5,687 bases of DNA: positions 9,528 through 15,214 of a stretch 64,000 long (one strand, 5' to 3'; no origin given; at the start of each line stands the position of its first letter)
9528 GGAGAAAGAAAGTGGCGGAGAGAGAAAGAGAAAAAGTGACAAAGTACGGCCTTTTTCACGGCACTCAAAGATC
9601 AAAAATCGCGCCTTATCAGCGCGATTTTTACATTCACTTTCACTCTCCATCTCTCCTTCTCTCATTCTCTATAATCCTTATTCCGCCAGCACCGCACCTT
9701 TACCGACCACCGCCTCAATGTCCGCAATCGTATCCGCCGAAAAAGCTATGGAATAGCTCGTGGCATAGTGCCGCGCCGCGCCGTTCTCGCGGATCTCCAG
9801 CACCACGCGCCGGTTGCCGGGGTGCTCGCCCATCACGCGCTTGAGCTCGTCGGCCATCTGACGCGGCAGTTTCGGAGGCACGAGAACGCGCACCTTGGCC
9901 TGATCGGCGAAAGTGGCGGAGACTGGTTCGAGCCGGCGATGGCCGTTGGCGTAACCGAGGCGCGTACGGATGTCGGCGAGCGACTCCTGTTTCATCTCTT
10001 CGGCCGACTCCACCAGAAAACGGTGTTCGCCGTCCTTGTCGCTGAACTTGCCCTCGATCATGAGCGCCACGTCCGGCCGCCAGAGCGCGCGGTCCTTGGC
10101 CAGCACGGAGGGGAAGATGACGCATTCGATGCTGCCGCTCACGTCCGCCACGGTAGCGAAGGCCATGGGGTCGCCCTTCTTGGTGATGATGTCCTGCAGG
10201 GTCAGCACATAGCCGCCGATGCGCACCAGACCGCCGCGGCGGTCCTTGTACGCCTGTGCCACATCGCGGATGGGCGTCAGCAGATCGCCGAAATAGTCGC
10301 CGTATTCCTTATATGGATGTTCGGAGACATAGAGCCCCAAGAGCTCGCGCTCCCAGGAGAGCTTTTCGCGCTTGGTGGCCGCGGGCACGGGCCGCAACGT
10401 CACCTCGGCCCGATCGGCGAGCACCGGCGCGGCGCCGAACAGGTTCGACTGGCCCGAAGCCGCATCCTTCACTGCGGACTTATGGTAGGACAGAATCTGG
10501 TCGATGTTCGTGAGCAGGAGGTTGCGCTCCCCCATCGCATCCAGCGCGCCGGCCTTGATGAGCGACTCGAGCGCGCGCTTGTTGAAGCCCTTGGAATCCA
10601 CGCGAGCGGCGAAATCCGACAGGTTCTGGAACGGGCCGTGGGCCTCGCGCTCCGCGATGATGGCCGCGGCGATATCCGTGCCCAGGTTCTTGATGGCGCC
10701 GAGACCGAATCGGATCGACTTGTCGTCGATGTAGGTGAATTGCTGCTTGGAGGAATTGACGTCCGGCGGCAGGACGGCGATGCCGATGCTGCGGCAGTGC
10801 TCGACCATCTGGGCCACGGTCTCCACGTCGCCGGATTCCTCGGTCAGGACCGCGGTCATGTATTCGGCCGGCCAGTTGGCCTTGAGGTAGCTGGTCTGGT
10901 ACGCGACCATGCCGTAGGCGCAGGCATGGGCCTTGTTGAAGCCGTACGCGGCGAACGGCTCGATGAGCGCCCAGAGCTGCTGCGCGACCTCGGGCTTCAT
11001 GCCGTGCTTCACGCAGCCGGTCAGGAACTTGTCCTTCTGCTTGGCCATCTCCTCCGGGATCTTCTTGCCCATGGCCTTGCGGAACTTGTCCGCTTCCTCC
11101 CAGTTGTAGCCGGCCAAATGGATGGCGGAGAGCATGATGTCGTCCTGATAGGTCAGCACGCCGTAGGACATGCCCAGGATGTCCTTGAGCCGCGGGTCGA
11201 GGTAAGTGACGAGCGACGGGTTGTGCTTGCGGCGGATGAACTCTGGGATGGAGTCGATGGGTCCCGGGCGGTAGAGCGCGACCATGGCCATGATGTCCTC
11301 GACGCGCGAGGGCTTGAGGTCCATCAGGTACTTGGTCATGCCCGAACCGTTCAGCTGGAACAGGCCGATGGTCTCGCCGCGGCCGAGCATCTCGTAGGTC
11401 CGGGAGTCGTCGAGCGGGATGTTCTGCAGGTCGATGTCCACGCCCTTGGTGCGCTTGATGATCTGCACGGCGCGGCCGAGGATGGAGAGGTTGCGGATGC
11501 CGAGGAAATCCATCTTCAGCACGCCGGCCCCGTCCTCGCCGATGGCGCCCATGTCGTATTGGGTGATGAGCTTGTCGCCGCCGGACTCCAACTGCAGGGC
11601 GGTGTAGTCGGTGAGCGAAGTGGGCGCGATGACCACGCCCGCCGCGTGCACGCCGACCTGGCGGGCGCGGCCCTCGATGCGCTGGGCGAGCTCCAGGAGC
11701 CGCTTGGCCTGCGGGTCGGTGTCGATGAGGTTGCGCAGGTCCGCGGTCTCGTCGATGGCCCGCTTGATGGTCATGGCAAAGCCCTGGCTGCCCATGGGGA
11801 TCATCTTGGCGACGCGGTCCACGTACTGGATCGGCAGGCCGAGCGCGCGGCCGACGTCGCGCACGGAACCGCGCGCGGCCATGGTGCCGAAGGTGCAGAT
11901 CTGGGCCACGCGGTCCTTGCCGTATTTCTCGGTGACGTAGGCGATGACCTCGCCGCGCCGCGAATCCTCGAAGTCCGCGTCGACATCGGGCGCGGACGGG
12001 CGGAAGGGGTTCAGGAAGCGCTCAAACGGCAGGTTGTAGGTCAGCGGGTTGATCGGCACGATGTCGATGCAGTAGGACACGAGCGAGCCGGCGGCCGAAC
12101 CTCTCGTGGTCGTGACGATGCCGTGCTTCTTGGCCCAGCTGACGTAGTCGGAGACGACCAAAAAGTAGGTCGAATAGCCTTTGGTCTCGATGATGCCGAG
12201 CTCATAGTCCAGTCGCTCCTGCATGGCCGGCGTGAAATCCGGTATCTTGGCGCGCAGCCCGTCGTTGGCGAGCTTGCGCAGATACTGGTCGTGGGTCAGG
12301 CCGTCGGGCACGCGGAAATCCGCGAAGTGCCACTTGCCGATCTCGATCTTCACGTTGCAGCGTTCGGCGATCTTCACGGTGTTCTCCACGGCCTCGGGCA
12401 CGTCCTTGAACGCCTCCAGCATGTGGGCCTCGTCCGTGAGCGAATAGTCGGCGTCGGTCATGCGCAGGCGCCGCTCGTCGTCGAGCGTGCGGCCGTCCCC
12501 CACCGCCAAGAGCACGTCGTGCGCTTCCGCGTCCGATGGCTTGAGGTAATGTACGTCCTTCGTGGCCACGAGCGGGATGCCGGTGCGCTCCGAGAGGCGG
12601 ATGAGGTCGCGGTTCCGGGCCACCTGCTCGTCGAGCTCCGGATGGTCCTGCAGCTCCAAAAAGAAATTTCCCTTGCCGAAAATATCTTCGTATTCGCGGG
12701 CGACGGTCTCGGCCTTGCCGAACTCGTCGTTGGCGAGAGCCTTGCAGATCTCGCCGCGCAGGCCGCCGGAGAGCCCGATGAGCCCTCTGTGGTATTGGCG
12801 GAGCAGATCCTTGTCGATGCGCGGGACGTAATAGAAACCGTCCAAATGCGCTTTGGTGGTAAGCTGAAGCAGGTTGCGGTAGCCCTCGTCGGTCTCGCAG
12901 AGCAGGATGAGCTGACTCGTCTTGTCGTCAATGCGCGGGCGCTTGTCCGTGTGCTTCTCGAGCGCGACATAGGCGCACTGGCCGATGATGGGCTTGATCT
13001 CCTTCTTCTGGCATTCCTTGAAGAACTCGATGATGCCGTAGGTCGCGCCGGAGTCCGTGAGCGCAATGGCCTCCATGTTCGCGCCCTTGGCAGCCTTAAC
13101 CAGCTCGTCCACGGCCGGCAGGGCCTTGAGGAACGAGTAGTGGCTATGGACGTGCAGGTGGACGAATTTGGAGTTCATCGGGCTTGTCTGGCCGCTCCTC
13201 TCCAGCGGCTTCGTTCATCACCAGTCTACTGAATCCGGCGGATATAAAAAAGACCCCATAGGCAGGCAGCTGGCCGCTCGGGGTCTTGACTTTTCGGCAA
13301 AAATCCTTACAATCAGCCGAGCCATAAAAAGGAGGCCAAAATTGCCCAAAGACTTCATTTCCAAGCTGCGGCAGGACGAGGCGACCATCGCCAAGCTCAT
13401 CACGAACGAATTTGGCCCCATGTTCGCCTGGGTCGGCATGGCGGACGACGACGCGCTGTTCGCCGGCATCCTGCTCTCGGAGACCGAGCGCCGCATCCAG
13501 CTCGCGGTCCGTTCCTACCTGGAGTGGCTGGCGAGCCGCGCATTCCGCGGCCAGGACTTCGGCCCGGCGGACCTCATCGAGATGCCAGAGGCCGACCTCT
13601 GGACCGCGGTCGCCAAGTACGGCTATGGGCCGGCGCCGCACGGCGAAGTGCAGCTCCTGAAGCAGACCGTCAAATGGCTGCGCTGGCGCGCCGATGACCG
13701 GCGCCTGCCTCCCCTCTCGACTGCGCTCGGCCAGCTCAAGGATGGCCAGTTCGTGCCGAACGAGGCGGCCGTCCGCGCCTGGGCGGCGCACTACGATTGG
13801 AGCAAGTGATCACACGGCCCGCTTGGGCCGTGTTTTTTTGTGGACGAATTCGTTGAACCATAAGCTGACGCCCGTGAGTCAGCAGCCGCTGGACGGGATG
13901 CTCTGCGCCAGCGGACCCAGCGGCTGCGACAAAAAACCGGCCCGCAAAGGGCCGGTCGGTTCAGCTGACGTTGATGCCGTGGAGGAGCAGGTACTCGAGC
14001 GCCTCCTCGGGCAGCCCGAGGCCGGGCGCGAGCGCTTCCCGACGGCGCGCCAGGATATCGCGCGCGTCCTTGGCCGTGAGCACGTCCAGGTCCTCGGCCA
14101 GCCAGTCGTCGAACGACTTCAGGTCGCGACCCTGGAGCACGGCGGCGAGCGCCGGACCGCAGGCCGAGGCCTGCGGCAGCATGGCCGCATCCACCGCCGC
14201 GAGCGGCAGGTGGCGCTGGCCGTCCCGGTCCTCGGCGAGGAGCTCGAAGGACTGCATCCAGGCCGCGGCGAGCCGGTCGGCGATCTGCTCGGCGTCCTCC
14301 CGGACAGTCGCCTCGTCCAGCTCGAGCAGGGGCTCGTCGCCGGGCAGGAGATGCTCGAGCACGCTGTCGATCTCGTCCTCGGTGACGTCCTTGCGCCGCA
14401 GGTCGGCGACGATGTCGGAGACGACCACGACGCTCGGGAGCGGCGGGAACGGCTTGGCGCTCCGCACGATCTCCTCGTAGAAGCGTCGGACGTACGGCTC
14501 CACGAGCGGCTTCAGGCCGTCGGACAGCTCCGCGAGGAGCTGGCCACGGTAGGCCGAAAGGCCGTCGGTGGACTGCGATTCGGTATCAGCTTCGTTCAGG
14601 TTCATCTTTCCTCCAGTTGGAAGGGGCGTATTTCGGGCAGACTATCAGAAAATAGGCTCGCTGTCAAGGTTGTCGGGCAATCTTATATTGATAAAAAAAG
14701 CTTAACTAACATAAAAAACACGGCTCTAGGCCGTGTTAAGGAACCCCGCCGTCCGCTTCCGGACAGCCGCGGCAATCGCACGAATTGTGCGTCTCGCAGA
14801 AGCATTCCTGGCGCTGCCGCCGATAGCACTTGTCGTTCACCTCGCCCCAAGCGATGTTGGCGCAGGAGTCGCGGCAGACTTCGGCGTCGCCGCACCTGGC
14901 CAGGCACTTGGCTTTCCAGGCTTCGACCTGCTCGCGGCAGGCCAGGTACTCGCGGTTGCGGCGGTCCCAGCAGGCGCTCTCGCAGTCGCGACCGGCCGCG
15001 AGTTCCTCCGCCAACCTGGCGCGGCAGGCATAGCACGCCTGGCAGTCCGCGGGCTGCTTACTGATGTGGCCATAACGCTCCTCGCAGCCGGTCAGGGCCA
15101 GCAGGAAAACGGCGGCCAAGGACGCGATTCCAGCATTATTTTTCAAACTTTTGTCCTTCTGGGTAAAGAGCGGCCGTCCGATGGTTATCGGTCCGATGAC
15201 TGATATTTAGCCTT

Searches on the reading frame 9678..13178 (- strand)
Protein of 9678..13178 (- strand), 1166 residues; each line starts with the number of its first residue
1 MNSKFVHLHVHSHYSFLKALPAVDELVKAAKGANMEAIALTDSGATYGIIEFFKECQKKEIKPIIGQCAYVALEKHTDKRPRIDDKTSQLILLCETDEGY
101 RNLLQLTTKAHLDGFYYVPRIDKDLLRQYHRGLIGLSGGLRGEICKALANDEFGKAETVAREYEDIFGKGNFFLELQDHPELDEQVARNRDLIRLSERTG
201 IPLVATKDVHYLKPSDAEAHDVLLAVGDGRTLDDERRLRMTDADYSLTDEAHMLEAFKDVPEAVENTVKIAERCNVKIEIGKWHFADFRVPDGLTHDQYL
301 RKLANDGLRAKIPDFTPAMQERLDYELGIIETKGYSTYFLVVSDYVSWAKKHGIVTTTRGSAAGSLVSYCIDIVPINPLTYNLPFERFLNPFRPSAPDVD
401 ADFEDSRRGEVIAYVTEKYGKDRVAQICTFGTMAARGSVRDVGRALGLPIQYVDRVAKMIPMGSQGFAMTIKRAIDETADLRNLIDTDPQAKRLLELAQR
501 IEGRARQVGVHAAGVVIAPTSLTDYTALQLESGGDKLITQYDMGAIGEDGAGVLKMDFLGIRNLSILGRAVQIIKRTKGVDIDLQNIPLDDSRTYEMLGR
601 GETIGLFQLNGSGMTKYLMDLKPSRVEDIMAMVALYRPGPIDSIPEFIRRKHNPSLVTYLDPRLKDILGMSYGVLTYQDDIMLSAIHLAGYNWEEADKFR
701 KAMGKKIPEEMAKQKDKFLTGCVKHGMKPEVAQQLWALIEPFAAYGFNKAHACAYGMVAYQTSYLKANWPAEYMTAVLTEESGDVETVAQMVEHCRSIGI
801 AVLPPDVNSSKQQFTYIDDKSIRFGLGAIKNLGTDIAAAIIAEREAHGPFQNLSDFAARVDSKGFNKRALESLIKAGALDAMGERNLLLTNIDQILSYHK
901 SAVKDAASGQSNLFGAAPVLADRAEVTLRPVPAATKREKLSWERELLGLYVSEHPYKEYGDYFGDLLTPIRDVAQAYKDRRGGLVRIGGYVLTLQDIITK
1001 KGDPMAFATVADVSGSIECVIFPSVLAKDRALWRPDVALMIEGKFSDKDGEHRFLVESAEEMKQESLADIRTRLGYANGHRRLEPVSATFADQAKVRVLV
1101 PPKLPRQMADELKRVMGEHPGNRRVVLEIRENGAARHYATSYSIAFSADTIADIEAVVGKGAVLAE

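Call 63: search_protein_families(library=pfam, proteins=[window:9678-13178:-], max_evalue=0.001)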
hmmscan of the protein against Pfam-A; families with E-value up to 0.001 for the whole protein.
window:9678-13178:- (1166 aa): 6 families
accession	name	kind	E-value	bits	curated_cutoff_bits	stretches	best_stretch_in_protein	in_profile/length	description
PF07733.18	DNA_pol3_alpha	-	7.2e-90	301.6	23.9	1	298-560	1-260/260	Bacterial DNA polymerase III alpha NTPase domain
PF17657.6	DNA_pol3_finger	-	4.1e-53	179.6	22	1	563-726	1-166/166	Bacterial DNA polymerase III alpha subunit finger domain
PF02811.25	PHP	-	1.2e-48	166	26.4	1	7-179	1-164/164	PHP domain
PF14579.12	HHH_6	-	6.6e-30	103.6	25.6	1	799-884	1-85/90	Helix-hairpin-helix motif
PF01336.31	tRNA_anti-codon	-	2e-07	31.3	27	1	985-1059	1-72/75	OB-fold nucleic acid binding domain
PF12836.13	HHH_3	-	0.00076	20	27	0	828-871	18-58/65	Helix-hairpin-helix motif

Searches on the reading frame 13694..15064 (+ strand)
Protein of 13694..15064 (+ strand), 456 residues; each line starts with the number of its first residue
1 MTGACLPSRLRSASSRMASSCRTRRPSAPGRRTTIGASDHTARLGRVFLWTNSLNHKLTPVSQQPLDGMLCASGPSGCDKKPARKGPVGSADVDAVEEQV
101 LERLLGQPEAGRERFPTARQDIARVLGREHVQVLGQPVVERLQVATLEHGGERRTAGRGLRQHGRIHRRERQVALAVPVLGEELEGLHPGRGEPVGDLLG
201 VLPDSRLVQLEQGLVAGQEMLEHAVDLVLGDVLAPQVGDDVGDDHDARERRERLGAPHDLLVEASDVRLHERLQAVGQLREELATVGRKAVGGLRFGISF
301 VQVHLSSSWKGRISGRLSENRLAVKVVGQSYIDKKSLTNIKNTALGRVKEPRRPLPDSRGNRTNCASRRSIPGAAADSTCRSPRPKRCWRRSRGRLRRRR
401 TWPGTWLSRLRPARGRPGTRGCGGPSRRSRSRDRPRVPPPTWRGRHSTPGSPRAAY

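Call 61: find_encoding_contigs(protein=window:13694-15061:+, flank=10000, max_places=1)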
Protein window:13694-15061:+ (456 aa): no gene with exactly this product is on record in the collection.

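Call 63: search_protein_families(library=pfam, proteins=[window:13694-15064:+], max_evalue=0.001)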
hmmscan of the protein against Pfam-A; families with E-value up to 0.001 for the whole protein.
window:13694-15064:+ (456 aa): 0 families
